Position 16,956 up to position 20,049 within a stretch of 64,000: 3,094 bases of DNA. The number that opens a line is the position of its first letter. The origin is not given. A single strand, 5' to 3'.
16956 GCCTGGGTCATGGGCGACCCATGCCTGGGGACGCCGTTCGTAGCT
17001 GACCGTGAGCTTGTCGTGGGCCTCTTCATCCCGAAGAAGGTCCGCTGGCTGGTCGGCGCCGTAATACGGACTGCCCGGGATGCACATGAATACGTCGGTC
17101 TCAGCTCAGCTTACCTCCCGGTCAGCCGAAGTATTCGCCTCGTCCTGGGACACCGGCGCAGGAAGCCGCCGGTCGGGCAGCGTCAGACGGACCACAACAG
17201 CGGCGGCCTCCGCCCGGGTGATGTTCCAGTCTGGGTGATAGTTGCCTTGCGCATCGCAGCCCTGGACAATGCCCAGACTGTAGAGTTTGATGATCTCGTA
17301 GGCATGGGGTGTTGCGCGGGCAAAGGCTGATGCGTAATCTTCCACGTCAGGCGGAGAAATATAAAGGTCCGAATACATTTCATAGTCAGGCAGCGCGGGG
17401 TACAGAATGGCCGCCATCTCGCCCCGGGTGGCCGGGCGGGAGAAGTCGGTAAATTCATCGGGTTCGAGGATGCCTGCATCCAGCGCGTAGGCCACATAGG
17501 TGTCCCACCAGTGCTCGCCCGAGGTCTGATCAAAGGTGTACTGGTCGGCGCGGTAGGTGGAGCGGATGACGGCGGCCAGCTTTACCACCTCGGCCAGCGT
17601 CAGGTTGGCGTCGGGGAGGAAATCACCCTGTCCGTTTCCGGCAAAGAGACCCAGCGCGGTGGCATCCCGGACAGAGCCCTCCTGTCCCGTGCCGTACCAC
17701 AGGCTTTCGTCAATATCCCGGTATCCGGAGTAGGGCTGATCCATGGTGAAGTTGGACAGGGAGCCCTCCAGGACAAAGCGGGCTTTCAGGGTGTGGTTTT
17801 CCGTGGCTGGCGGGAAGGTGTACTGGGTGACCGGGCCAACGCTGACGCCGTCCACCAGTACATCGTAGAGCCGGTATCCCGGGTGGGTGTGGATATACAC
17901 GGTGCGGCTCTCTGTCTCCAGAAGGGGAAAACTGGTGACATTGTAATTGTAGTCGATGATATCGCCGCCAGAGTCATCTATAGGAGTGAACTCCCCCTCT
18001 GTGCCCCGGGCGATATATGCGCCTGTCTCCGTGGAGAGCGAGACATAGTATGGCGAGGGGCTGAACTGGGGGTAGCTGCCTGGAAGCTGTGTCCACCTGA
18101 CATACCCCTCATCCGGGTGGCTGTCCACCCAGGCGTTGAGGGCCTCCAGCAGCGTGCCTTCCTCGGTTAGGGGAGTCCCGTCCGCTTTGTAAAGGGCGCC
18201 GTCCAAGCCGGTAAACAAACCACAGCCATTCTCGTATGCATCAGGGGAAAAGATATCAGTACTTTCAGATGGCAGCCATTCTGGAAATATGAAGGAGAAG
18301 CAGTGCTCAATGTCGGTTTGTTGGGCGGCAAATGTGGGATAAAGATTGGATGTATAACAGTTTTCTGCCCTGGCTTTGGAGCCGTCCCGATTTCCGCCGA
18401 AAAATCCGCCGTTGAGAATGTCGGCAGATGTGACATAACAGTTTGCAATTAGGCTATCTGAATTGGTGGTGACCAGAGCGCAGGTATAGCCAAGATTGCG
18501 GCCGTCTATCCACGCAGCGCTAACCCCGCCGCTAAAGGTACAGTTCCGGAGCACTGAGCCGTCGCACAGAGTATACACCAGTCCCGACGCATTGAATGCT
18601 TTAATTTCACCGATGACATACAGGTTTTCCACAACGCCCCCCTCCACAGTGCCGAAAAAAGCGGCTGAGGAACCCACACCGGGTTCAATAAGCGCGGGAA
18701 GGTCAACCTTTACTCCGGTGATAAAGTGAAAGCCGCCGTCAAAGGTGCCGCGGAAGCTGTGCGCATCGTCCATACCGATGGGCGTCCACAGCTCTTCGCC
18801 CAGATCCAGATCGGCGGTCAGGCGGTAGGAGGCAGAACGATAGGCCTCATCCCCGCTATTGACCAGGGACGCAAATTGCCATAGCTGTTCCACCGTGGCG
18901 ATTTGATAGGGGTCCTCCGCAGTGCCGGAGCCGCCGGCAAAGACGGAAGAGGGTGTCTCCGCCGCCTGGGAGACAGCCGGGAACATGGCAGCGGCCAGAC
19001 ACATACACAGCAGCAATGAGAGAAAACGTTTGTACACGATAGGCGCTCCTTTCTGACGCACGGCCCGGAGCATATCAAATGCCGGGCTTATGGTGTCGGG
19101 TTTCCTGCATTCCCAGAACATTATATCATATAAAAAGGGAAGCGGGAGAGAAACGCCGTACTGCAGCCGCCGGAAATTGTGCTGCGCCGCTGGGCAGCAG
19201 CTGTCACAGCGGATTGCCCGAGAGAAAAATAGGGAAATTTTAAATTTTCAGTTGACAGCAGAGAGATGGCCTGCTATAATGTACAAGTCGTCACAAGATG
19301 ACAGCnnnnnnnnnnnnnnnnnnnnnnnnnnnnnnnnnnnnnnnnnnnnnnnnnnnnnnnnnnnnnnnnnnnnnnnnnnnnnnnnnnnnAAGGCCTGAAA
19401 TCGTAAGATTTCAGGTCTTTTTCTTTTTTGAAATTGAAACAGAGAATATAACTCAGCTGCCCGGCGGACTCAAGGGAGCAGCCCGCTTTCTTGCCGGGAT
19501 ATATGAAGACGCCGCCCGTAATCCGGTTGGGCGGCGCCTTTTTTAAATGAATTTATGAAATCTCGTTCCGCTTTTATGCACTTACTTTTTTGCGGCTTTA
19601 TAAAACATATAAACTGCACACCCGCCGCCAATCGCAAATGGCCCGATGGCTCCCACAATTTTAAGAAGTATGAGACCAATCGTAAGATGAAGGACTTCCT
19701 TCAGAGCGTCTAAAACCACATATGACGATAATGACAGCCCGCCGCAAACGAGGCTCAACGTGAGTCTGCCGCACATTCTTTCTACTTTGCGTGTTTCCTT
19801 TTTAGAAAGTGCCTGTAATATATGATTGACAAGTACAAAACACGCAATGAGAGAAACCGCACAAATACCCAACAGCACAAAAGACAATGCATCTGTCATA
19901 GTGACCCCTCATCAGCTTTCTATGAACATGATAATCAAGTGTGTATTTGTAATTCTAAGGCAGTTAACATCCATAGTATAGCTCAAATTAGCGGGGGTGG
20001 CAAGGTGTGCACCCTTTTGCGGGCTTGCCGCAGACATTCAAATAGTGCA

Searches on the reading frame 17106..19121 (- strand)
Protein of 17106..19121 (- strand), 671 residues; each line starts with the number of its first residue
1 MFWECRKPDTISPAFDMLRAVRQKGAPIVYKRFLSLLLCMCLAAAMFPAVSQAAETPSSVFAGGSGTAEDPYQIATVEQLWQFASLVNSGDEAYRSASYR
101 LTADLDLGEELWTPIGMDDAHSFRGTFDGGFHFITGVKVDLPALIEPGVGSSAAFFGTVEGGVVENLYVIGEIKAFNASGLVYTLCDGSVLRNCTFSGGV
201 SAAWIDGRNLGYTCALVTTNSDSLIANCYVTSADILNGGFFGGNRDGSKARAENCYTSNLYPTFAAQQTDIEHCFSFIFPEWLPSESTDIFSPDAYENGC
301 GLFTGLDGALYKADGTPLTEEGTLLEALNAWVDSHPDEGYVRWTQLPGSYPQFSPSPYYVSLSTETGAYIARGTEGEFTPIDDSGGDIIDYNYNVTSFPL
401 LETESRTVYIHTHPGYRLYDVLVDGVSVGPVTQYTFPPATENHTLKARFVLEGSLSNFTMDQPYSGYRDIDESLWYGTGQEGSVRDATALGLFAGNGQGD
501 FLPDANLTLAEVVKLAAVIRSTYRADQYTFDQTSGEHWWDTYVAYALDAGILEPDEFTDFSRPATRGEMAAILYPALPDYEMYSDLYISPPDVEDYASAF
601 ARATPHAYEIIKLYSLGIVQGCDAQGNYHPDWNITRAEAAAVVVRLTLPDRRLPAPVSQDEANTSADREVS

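Call 3: search_protein_families(library=pfam, proteins=[window:17106-19121:-], max_evalue=0.1)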
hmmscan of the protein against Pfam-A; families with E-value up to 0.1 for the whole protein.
window:17106-19121:- (671 aa): 2 families
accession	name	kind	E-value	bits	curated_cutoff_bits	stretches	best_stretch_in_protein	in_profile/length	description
PF00395.25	SLH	-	8.6e-15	54.9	20.8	2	608-640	13-44/44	S-layer homology domain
PF05357.18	Phage_Coat_A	-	0.05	13.8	20.8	0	431-479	12-58/63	Phage Coat Protein A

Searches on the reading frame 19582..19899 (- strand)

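Call 3: search_protein_families(library=pfam, proteins=[window:19582-19899:-], max_evalue=0.1)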
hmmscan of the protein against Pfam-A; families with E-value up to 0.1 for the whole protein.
window:19582-19899:- (105 aa): 2 families
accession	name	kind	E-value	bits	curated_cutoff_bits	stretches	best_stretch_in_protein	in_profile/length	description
PF02733.22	Dak1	-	0.0056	16.1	31.4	1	8-71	243-306/313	Dak1 domain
PF01171.26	ATP_bind_3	-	0.069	13.3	27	1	16-52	27-63/182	PP-loop family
